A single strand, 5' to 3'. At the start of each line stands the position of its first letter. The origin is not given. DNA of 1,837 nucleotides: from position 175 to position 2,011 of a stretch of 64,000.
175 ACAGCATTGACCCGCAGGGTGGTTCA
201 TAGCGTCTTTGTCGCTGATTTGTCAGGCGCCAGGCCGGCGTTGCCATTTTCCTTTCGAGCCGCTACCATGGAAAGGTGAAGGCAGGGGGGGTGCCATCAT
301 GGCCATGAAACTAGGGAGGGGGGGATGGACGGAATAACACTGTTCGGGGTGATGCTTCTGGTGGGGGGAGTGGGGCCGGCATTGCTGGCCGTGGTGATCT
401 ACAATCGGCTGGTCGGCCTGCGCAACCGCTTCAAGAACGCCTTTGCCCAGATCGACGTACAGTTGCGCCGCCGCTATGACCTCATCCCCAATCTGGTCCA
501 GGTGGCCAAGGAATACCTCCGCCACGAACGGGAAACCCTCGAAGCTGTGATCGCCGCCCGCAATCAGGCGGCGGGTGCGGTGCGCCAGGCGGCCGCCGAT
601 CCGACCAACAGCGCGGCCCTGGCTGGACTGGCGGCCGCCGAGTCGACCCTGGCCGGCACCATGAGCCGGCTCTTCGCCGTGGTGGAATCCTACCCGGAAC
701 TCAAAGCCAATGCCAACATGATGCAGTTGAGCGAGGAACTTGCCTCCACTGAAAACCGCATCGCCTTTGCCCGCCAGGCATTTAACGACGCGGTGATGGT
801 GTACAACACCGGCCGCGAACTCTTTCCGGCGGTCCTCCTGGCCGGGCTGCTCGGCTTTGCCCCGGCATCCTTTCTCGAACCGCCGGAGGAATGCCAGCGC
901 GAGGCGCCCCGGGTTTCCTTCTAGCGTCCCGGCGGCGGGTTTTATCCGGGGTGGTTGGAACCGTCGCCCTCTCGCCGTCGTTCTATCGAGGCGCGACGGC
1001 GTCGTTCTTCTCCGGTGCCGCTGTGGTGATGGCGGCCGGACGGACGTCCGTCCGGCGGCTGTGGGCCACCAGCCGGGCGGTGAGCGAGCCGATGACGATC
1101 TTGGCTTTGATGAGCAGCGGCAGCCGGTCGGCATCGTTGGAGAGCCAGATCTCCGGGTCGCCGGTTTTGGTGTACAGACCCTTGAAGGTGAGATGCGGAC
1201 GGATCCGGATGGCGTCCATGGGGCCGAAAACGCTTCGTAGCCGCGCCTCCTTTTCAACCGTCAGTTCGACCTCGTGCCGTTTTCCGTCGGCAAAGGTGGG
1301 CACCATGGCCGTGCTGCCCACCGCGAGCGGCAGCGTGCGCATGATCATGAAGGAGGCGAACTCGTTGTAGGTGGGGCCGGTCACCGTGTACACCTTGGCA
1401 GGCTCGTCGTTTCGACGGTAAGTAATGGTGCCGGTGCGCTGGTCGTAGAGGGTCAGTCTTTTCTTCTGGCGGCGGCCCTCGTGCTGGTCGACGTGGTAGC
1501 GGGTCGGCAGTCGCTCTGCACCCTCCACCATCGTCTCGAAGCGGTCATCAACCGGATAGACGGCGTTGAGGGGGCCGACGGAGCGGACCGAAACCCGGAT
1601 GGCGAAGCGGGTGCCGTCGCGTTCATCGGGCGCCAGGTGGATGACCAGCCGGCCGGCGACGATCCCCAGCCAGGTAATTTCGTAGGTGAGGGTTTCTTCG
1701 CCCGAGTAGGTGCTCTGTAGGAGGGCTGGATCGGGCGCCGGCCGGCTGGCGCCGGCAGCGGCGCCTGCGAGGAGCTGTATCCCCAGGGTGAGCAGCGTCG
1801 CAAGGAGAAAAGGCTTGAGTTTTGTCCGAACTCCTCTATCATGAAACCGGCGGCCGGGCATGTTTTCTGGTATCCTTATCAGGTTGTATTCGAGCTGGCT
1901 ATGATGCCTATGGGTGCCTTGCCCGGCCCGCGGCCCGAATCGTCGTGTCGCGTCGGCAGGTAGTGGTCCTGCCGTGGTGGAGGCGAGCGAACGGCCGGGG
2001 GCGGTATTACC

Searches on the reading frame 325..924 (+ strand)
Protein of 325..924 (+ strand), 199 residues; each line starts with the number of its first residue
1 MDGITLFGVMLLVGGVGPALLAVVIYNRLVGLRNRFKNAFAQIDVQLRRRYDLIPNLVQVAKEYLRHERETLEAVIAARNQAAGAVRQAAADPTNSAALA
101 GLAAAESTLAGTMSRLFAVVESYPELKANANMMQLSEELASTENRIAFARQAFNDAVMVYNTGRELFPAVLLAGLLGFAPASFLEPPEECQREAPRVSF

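Call 55: search_protein_families(library=pfam, proteins=[window:325-924:+], max_evalue=0.00001)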
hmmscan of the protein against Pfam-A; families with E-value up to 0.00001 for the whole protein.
window:325-924:+ (199 aa): 1 family
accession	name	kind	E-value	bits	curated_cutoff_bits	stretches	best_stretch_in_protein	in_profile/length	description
PF04011.17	LemA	-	3.2e-52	176.8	26.2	1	39-199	1-149/149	LemA family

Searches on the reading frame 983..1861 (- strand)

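Call 55: search_protein_families(library=pfam, proteins=[window:983-1861:-], max_evalue=0.00001)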
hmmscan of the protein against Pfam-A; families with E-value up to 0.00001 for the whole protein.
window:983-1861:- (292 aa): 1 family
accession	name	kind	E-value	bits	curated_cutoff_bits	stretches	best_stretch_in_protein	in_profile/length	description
PF11306.15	DUF3108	-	7.5e-33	114.6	26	1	59-264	1-208/209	Protein of unknown function (DUF3108)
